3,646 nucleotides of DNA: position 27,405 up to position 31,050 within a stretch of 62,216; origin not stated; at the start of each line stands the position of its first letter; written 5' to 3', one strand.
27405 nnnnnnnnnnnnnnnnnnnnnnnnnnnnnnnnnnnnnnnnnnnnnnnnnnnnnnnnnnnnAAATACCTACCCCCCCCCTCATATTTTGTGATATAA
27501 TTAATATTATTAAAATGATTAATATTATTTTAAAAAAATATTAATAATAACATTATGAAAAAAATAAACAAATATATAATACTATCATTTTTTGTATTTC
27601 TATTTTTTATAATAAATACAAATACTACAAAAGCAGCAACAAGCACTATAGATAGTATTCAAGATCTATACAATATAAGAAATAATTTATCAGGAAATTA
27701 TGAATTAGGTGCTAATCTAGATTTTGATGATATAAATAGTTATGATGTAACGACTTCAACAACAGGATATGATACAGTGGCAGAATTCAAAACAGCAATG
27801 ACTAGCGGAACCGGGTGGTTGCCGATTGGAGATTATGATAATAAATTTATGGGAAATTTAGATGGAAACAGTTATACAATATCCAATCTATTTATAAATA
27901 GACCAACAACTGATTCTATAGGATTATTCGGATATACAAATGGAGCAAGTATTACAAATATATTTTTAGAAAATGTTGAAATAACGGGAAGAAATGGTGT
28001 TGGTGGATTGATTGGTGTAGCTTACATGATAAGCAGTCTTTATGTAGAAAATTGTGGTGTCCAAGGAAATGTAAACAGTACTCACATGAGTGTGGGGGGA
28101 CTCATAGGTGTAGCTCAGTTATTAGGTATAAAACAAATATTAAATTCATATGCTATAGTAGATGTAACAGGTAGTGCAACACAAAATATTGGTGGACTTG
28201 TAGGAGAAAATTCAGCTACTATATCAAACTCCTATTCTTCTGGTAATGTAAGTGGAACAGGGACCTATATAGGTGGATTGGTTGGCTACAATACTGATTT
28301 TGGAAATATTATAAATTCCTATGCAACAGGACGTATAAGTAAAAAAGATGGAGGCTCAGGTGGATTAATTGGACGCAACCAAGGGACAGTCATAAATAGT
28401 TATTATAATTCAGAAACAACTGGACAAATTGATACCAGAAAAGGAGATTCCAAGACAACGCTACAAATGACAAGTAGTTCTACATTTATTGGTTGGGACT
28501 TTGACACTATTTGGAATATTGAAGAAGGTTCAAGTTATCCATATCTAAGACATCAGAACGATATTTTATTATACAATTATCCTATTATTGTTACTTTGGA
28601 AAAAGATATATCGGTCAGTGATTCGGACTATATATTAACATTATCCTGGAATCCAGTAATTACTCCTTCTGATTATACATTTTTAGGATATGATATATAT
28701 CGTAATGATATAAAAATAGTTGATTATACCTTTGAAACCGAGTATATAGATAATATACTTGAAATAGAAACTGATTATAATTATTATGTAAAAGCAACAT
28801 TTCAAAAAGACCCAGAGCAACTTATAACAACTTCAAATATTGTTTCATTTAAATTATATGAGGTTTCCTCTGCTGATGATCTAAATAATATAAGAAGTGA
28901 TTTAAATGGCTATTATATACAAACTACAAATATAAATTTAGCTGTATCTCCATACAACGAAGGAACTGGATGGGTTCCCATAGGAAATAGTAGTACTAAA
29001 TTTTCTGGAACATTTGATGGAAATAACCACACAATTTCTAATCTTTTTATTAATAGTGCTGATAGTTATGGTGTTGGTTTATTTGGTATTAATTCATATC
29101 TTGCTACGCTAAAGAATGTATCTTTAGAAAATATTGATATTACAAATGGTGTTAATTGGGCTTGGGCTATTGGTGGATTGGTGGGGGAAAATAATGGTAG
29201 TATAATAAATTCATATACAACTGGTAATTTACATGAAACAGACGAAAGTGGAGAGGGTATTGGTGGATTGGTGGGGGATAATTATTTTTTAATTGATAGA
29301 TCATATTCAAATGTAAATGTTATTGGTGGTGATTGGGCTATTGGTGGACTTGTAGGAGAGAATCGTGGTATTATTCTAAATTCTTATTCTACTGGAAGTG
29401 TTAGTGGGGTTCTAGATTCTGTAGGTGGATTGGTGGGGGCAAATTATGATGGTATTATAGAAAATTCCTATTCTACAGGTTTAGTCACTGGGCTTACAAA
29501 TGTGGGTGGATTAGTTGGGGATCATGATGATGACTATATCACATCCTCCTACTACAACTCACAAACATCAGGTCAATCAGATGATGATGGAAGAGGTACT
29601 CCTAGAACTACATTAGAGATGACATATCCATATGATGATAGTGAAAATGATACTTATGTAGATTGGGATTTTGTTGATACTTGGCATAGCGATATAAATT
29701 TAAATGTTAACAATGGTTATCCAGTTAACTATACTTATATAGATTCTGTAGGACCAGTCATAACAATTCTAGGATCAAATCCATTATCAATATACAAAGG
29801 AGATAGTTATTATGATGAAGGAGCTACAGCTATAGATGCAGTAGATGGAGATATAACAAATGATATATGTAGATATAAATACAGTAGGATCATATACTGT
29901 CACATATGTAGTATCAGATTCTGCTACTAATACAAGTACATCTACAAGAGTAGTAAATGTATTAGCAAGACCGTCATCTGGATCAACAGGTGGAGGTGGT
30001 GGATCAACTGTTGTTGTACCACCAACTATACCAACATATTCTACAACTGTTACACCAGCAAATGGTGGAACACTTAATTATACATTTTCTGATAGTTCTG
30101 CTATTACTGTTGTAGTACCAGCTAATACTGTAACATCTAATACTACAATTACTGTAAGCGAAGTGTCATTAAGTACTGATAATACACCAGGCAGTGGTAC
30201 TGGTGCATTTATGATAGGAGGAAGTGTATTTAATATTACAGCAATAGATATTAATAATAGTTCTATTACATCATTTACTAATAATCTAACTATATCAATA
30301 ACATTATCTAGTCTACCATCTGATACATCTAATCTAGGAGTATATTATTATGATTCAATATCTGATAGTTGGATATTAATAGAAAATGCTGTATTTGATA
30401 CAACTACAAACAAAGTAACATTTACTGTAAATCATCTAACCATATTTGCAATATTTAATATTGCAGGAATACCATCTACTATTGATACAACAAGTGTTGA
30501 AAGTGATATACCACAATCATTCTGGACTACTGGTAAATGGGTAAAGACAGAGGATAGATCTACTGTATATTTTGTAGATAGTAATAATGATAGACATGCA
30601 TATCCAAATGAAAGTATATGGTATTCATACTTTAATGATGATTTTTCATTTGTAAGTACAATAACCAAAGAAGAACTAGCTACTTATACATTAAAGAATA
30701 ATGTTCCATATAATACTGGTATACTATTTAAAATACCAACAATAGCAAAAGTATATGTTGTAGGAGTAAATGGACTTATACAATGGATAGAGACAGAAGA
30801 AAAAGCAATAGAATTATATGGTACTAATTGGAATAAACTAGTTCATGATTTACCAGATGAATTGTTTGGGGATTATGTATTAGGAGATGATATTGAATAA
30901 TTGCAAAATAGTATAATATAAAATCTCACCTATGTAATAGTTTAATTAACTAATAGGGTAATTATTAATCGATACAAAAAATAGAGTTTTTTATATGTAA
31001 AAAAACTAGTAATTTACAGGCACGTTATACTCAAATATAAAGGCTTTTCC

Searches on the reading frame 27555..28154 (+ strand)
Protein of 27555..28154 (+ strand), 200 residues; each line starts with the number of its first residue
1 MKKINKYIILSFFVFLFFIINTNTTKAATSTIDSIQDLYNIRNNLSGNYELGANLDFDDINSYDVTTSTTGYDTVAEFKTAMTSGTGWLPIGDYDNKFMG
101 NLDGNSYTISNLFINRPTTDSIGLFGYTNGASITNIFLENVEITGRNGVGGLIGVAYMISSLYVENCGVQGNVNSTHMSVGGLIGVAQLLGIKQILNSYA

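Call 69: find_related_loci(query=A4, collection=genome_contigs, flank=4000)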
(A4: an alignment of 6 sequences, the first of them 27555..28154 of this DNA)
Query A4 (200 aa) in genome_contigs; peptide patterns used: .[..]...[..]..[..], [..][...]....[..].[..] (x = any residue, [..] = any of these).
600 stretches matched a pattern (row limit reached: there are more); 458 encode a relative of the query (tblastn E <= 1e-3); the best 80 are kept; 79 distinct loci.
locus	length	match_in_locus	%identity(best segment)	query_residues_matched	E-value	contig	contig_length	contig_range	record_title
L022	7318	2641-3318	56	1-200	1e-58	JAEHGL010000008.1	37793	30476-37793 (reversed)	Candidatus Komeilibacteria bacterium S5_K13 S5_K13__8, whole genome shotgun sequence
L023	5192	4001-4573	59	1-199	6e-52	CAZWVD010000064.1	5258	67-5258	MAG TPA_asm: uncultured Gammaproteobacteria bacterium isolate SRP170004_co1_469 genome assembly, contig: NODE_25684_leng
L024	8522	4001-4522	56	9-185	2e-48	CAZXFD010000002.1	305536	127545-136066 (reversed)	MAG TPA_asm: uncultured Gammaproteobacteria bacterium isolate SRP220891_co4_301 genome assembly, contig: NODE_22_length_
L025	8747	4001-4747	50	1-200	5e-46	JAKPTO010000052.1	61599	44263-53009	MAG: bacterium isolate USPA_maxbin.021 k141_30768, whole genome shotgun sequence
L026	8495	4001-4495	47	26-185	4e-34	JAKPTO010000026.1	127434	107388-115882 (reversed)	MAG: bacterium isolate USPA_maxbin.021 k141_121866, whole genome shotgun sequence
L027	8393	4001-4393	42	32-185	5e-26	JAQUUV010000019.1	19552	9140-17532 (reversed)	MAG: Syntrophomonas sp. isolate STD2_151 NODE_10186_length_19552_cov_13.736680_Sandtown_D2, whole genome shotgun sequenc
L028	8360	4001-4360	48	76-200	1e-25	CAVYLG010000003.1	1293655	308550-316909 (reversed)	MAG: Candidatus Omnitrophota bacterium isolate MFD01476.bin.2.120 genome assembly, contig: contig_16581, whole genome sh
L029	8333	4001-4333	50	73-185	3e-25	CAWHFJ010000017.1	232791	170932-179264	MAG: Candidatus Omnitrophota bacterium isolate MFD04780.bin.2.175 genome assembly, contig: contig_37715, whole genome sh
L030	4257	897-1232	47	73-187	3e-25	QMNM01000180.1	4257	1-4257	MAG: Candidatus Cloacimonadota bacterium isolate B8_G9 B8_Guay9_scaffold_43699, whole genome shotgun sequence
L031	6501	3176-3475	47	84-185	8e-25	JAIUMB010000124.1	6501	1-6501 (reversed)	MAG: Cryomorphaceae bacterium isolate PBR18_bin05 bin05.contig0123, whole genome shotgun sequence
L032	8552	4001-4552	38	32-199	6e-25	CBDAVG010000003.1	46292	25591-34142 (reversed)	MAG: uncultured candidatus Porisulfidus sp. isolate b077468b-a020-405f-b790-8ad8e597f481 genome assembly, contig: contig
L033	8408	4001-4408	41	36-200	1e-24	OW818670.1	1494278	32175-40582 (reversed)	metagenome genome assembly, chromosome: 1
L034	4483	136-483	43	22-156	1e-24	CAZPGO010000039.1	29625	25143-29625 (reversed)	MAG TPA_asm: uncultured archaeon isolate SRP067234_co1_315 genome assembly, contig: k99_264532, whole genome shotgun seq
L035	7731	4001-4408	41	32-188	2e-24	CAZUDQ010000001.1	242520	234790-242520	MAG TPA_asm: uncultured archaeon isolate binchicken_co181_199 genome assembly, contig: NODE_11_length_242520_cov_10.7426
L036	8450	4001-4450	40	32-185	2e-24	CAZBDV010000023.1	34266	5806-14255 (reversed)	MAG TPA_asm: uncultured Candidatus Cloacimonadota bacterium isolate SRP241341_co1_68 genome assembly, contig: NODE_1492_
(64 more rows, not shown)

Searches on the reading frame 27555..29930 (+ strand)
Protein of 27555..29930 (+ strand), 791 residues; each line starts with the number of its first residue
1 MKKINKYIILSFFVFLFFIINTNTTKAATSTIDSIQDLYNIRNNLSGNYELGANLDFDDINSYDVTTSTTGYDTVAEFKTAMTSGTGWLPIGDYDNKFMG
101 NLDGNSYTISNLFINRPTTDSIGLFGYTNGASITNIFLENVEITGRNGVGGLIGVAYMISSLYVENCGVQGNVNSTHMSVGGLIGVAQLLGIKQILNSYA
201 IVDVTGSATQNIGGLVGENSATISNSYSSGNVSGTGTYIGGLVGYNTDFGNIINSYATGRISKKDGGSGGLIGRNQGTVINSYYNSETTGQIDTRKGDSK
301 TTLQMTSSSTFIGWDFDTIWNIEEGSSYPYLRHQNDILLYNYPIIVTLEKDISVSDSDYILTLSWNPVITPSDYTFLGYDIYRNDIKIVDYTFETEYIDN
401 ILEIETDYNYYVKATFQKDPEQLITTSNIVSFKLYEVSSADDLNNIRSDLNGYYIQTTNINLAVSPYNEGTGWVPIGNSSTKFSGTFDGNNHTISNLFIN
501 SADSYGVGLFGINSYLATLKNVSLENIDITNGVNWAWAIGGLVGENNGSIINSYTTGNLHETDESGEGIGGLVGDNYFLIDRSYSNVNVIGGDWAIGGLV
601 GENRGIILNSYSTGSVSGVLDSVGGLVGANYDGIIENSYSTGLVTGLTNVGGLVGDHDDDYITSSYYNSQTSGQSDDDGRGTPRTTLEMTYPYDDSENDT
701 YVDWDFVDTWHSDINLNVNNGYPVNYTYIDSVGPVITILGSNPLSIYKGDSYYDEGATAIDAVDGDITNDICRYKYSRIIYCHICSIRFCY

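Call 10: search_protein_families(library=pfam, proteins=[window:27555-29930:+], max_evalue=0.01)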
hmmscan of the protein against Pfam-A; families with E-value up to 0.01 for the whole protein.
window:27555-29930:+ (791 aa): 3 families
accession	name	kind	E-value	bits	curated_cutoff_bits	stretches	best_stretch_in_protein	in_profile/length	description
PF07581.17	Glug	-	2e-27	94.1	20.5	5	236-262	2-28/28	The GLUG motif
PF05342.19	Peptidase_M26_N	-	3.9e-07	30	27.7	1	31-171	139-250/250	M26 IgA1-specific Metallo-endopeptidase N-terminal region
PF16403.11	Bact_surface_Ig-like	-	4.4e-05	23.9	27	1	736-771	1-35/71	Bacterial surface protein, Ig-like domain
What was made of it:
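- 27555..29930 (+): GLUG-repeat surface-protein gene, first ORF (791 aa, with an N-terminal signal peptide). Pfam Glug x5, Peptidase_M26_N, and the first half of Bact_surface_Ig-like (call 10).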

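Call 15: find_encoding_contigs(protein=window:27555-29930:+, flank=3000, max_places=10)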
Protein window:27555-29930:+ (791 aa): 3 contigs read that carry it; 1 place shown.
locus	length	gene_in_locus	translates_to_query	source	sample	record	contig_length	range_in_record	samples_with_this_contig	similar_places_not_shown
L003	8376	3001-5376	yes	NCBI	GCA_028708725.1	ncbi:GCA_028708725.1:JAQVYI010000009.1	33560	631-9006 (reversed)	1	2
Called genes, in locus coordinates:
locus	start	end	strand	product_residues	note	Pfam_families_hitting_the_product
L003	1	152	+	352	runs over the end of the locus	PF00535:Glycos_transf_2, PF13641:Glyco_tranf_2_3, PF13632:Glyco_trans_2_3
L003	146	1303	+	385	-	PF13439:Glyco_transf_4, PF13579:Glyco_trans_4_4 (faint), PF00534:Glycos_transf_1, PF13692:Glyco_trans_1_4, PF13524:Glyco_trans_1_2 (weak)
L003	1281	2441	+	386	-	PF13477:Glyco_trans_4_2 (weak), PF13439:Glyco_transf_4, PF13579:Glyco_trans_4_4 (weak), PF00534:Glycos_transf_1, PF13692:Glyco_trans_1_4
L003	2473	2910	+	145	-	PF04138:GtrA_DPMS_TM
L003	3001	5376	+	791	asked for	PF05342:Peptidase_M26_N (faint), PF07581:Glug (weak)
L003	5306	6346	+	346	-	PF16403:Bact_surface_Ig-like (weak)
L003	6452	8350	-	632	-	-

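Call 61: find_homologous_proteins(query=window:27555-29930:+, max_evalue=1e-30)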
Query window:27555-29930:+ (791 aa): 1987 proteins with E <= 1e-30 among 8000 candidates; the best 120 are listed.
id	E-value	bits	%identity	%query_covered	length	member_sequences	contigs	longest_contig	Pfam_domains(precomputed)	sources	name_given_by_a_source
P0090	0.0e+0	1748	100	100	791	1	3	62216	PF05342.20,PF07581.18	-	-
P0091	9.7e-181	621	29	87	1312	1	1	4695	PF18962.8,PF07581.18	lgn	-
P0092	1.5e-180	620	33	87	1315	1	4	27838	PF18962.8,PF07581.18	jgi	jgi:hypothetical protein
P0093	6.6e-180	618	32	87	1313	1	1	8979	PF18962.8,PF07581.18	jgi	jgi:hypothetical protein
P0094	1.7e-178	614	33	87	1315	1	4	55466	PF18962.8,PF07581.18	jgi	jgi:hypothetical protein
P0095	2.2e-178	613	41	39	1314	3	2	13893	PF18962.8,PF07581.18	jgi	jgi:hypothetical protein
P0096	3.9e-178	612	30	87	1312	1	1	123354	PF18962.8,PF07581.18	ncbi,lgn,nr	ncbi:MAG: T9SS type A sorting domain-containing protein [Bacteroidales bacterium]|nr:T9SS type A sor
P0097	5.2e-173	595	38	39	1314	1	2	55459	PF18962.8,PF07581.18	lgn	-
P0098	3.1e-171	590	62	56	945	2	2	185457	PF16403.12,PF07581.18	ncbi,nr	ncbi:MAG: GLUG motif-containing protein [Patescibacteria group bacterium]|nr:GLUG motif-containing p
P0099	2.6e-157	543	43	39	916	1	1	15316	PF07581.18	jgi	jgi:hypothetical protein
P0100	2.4e-154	534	29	73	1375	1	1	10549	PF05342.20,PF07581.18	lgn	-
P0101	1.4e-150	521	29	87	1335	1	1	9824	PF05342.20,PF18962.8,PF07581.18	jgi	-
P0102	6.7e-148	512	55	38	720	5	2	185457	PF07581.18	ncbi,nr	ncbi:MAG: GLUG motif-containing protein, partial [Patescibacteria group bacterium]|nr:GLUG motif-con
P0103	6.1e-142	493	33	86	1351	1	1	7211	PF05342.20,PF00801.27,PF07581.18,PF18911.7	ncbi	-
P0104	5.9e-141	489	32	91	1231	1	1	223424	PF05342.20,PF07581.18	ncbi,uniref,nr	ncbi:GLUG motif-containing protein [Methanolobus halotolerans]|uniref:GLUG domain-containing protein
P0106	7.2e-134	466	49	66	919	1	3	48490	PF25275.2,PF07581.18,PF19565.5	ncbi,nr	ncbi:MAG: GLUG motif-containing protein, partial [Patescibacteria group bacterium]|nr:GLUG motif-con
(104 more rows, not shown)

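Call 62: find_encoding_contigs(protein=P0098, flank=6000, max_places=4)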
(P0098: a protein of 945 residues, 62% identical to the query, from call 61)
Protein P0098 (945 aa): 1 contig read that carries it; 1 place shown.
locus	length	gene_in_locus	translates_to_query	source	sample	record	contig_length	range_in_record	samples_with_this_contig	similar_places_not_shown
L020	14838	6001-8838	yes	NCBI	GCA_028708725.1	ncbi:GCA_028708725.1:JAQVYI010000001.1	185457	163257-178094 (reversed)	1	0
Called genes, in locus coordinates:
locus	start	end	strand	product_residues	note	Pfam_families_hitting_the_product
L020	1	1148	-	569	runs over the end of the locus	PF25919:BSH_CusB (faint), PF00364:Biotin_lipoyl (faint), PF25973:BSH_CzcB (faint), PF25997:BSH_YhbJ (faint), PF25917:BSH_RND, PF25967:RND-MFP_C (weak), PF25989:YknX_C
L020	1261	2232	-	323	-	PF01595:CNNM, PF00571:CBS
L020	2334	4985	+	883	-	PF00690:Cation_ATPase_N, PF00122:E1-E2_ATPase, PF13246:Cation_ATPase, PF00702:Hydrolase, PF08282:Hydrolase_3 (weak), PF00689:Cation_ATPase_C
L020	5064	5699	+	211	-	PF00702:Hydrolase, PF13419:HAD_2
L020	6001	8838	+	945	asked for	PF07581:Glug (weak), PF16403:Bact_surface_Ig-like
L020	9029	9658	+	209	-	PF10502:Peptidase_S26, PF00717:Peptidase_S24 (faint)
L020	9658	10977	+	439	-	PF13393:tRNA-synt_His, PF00587:tRNA-synt_2b, PF03129:HGTP_anticodon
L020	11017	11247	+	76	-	-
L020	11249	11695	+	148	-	PF09424:YqeY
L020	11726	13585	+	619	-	PF18895:T4SS_pilin, PF13205:Big_5 (weak)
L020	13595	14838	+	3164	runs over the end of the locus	PF18895:T4SS_pilin, PF13205:Big_5 (weak), PF13620:CarboxypepD_reg (weak)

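Call 63: find_encoding_contigs(protein=P0106, flank=6000, max_places=4)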
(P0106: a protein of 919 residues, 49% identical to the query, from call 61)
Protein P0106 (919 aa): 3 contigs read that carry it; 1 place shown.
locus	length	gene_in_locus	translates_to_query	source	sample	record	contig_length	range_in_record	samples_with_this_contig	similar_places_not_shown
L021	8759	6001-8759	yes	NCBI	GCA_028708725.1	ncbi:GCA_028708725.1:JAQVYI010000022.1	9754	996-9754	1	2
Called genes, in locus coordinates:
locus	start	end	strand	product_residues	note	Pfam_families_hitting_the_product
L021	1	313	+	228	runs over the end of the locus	PF00318:Ribosomal_S2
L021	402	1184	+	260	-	PF00889:EF_TS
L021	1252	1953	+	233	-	PF00696:AA_kinase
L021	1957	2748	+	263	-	PF04468:PSP1, PF28472:PSP1_3rd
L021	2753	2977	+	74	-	PF14697:Fer4_21 (faint), PF13237:Fer4_10 (faint), PF12800:Fer4_4 (faint), PF12838:Fer4_7, PF13187:Fer4_9 (weak), PF00037:Fer4 (weak)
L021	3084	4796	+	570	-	PF01368:DHH, PF02272:DHHA1, PF17768:RecJ_OB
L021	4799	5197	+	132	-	PF00075:RNase_H, PF13456:RVT_3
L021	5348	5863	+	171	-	PF13302:Acetyltransf_3, PF13420:Acetyltransf_4, PF13523:Acetyltransf_8 (faint), PF00583:Acetyltransf_1, PF13673:Acetyltransf_10, PF13508:Acetyltransf_7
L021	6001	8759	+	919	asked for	PF25275:Golvesin_C (faint), PF19565:DUF6087 (faint), PF07581:Glug (weak)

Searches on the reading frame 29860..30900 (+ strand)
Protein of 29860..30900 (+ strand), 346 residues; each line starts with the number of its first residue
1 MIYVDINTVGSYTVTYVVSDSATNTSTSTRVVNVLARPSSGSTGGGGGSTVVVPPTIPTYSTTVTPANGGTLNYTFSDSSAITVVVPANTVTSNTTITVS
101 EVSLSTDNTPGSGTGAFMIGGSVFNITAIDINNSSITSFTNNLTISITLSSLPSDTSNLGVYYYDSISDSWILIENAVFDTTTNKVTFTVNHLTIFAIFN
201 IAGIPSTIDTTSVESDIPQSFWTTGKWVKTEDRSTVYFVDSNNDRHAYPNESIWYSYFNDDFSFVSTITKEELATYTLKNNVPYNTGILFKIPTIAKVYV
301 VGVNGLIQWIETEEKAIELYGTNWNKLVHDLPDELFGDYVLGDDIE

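Call 10: search_protein_families(library=pfam, proteins=[window:29860-30900:+], max_evalue=0.01)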
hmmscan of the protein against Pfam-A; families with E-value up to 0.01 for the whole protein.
window:29860-30900:+ (346 aa): 1 family
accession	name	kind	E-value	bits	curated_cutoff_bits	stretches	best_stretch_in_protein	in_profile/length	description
PF16403.11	Bact_surface_Ig-like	-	4.6e-06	27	27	1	4-34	41-71/71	Bacterial surface protein, Ig-like domain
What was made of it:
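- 29860..30900 (+): Second ORF of the same gene (346 aa) in another frame. The frameshift lies at about 29866-29868. The Pfam PF16403 domain is split between the two ORFs (call 10).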

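Call 40: find_encoding_contigs(protein=window:29860-30900:+, flank=6000, max_places=10)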
Protein window:29860-30900:+ (346 aa): 2 contigs read that carry it; 1 place shown.
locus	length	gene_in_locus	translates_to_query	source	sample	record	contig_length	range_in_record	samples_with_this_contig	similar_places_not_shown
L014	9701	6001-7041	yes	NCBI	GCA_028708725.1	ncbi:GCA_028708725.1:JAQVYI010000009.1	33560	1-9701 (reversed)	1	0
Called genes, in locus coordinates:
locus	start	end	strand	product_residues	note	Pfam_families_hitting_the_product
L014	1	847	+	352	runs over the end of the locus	PF00535:Glycos_transf_2, PF13641:Glyco_tranf_2_3, PF13632:Glyco_trans_2_3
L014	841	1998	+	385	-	PF13439:Glyco_transf_4, PF13579:Glyco_trans_4_4 (faint), PF00534:Glycos_transf_1, PF13692:Glyco_trans_1_4, PF13524:Glyco_trans_1_2 (weak)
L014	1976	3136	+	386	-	PF13477:Glyco_trans_4_2 (weak), PF13439:Glyco_transf_4, PF13579:Glyco_trans_4_4 (weak), PF00534:Glycos_transf_1, PF13692:Glyco_trans_1_4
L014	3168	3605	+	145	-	PF04138:GtrA_DPMS_TM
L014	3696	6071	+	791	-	PF05342:Peptidase_M26_N (faint), PF07581:Glug (weak)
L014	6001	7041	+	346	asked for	PF16403:Bact_surface_Ig-like (weak)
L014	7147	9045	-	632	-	-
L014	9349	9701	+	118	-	?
